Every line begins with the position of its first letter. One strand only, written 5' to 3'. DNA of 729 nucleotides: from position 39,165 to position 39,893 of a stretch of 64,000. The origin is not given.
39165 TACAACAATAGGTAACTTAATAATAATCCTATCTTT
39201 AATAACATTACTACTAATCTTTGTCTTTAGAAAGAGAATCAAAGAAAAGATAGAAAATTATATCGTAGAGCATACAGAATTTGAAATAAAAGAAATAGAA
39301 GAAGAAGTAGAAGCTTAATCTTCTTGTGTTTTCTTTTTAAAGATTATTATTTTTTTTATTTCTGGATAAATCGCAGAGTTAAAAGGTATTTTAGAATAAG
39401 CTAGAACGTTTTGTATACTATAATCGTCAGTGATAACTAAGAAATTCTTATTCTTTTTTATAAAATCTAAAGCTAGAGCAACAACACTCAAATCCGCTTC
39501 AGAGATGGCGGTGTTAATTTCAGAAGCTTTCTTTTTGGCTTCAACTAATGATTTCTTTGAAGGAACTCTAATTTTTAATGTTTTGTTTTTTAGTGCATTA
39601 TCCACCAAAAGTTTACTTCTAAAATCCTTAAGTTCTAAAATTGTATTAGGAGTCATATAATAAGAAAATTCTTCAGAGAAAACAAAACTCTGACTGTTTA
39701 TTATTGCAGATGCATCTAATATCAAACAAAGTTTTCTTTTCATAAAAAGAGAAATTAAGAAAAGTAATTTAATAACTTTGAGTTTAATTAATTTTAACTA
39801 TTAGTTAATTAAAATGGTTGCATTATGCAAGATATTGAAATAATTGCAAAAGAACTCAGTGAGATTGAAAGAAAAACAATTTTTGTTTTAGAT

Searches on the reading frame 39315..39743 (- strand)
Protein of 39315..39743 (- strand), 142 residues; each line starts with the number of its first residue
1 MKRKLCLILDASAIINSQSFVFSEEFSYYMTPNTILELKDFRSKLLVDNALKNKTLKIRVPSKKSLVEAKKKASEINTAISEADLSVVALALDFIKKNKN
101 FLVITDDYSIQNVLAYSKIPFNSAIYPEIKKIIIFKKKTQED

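Call 41: search_protein_families(library=pfam, proteins=[window:39315-39743:-], max_evalue=0.001)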
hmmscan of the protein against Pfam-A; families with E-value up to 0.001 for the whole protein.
window:39315-39743:- (142 aa): 1 family
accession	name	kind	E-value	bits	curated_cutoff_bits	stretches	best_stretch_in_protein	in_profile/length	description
PF17146.10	PIN_6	-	3e-10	40.9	27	1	7-93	1-86/87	PIN domain of ribonuclease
